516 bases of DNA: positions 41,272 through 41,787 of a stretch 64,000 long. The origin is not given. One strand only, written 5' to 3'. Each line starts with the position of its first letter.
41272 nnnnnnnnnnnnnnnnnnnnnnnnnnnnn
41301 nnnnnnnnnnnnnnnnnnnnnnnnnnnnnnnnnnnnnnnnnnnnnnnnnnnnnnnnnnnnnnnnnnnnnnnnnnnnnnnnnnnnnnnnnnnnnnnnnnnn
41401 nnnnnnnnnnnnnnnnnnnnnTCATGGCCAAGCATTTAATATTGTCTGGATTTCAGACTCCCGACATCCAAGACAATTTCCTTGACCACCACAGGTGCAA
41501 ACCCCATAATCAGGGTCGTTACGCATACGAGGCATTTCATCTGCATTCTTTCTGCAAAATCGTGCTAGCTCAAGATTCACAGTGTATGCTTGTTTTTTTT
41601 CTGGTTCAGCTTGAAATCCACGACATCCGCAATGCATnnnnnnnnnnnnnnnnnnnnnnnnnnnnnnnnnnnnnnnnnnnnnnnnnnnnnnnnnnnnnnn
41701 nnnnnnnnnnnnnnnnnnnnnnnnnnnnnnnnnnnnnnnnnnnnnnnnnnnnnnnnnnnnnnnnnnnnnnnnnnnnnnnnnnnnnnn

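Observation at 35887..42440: A roughly 6.5-kb accessory island splits the normally contiguous fusA-tuf (str operon) linkage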

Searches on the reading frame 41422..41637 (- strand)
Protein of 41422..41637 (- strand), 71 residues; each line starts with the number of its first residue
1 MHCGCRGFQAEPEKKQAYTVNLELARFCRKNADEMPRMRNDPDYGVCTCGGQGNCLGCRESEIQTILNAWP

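Call 35: find_related_loci(query=window:41422-41637:-, collection=viral_contigs, flank=5000)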
Query window:41422-41637:- (71 aa) in viral_contigs; peptide patterns used: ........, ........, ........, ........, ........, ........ (x = any residue, [..] = any of these).
4 stretches matched a pattern, but none encodes a relative of the query by tblastn (E <= 1e-3).

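Call 50: search_protein_families(library=padloc, proteins=[window:41422-41637:-], max_evalue=0.01)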
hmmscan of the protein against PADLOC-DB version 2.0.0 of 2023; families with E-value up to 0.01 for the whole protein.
window:41422-41637:- (71 aa): 0 families

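Call 51: search_protein_families(library=ncbifam, proteins=[window:41422-41637:-], max_evalue=0.01)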
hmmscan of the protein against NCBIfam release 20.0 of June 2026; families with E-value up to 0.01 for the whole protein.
window:41422-41637:- (71 aa): 0 families

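Call 57: search_protein_representatives(protein=window:41422-41637:-)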
Query: 71 residues. Proteins with E-value up to 0.001 (for the whole library): 8; up to 1e-10: 1; up to 1e-30: 1. The best 8 are listed.
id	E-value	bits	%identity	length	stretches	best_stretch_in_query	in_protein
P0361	2.1e-45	167.8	100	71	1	1-71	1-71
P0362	2.9e-10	56.1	43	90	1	3-71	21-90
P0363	3.1e-08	49.7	42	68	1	18-70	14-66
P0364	5.3e-08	49.0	45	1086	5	9-37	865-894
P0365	5.1e-06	42.7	51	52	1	30-70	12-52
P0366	1.3e-04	38.2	57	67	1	30-64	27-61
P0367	1.5e-04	38.0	35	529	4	24-51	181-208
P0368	2.3e-04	37.4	34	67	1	5-66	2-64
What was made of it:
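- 41172..41637 (-): Small-gene module: g11 (41422-41637, Cys-rich), g10 (41216-41404) and a strong terminator (41172-41200). GC 43-45%. Only 8 hits among 1.84 billion representative proteins (call 57).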
